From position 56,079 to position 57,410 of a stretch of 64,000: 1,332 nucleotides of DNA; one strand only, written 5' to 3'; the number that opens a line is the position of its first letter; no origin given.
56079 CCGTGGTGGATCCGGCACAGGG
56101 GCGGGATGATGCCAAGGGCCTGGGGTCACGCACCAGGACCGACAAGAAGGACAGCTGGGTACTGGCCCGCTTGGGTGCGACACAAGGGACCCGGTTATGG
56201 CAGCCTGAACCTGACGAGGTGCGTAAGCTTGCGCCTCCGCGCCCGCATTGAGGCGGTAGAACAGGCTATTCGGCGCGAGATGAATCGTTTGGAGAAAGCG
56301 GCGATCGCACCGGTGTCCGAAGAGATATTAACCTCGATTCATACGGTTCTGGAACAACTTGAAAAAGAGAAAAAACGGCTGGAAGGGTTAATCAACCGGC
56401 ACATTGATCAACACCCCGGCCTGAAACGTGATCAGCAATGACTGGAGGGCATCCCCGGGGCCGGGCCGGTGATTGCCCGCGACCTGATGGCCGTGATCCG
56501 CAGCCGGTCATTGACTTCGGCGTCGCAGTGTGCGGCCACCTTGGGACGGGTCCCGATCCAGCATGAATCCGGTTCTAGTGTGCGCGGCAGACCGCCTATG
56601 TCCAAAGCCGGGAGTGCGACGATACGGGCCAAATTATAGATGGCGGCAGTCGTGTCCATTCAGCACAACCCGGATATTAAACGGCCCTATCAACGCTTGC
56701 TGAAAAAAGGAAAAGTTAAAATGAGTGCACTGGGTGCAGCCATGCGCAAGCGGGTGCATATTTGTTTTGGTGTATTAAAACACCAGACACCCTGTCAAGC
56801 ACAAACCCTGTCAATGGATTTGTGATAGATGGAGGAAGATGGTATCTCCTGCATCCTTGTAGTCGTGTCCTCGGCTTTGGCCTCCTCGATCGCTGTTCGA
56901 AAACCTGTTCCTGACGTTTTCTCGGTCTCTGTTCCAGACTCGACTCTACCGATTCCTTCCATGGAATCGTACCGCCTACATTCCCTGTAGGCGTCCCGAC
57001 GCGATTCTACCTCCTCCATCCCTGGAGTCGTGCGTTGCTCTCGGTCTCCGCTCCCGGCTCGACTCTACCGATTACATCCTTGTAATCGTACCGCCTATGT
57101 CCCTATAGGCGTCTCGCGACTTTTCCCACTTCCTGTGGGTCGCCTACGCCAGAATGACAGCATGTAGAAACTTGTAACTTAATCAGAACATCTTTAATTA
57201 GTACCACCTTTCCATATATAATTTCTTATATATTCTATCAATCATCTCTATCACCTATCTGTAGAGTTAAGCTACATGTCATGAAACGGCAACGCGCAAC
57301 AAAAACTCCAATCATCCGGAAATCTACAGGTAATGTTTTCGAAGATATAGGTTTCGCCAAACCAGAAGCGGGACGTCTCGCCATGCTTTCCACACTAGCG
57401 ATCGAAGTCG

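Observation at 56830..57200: At least three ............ families of short palindromic repeats saturate the window, with a conserved terminal module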

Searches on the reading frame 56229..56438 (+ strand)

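Call 51: search_protein_families(library=pfam, proteins=[window:56229-56438:+], max_evalue=0.01)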
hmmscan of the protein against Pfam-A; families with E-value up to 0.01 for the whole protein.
seq(70 aa): 2 families
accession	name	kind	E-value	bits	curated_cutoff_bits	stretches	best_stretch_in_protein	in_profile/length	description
PF05714.16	PFam54_60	-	0.0032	17.6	27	1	5-67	89-146/185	Borrelia Bbcrasp-1 domain containing protein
PF20504.3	IntS14_C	-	0.004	17.8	25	1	9-43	25-59/104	Integrator complex subunit 14, alpha-helical domain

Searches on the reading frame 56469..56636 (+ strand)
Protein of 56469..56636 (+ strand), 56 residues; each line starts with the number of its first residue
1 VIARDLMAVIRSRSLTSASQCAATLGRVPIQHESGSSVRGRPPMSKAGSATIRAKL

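Call 51: search_protein_families(library=pfam, proteins=[window:56469-56636:+], max_evalue=0.01)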
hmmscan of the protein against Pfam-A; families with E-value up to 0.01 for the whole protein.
seq(56 aa): 1 family
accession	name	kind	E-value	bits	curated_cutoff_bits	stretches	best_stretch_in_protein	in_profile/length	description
PF02371.22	Transposase_20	-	2.5e-06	28.2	21.3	1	5-56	17-68/87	Transposase IS116/IS110/IS902 family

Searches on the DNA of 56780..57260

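Call 36: search_rna_families(source=window, start=56780, end=57260, threshold=evalue, max_evalue=10)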
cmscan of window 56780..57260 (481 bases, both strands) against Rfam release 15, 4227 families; matches with E-value up to 10: 2.
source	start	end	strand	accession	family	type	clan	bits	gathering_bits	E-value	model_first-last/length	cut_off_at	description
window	56995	57096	+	RF02631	Hrs13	Gene; sRNA;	-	15.1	52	0.45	1-82/82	no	Hfq-regulated sRNA 13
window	56964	57036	+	RF02791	CcsR1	Gene; sRNA;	-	11.6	65.3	5.1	1-83/83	no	Conserved CCUCCUCCC motif stress-induced RNA 1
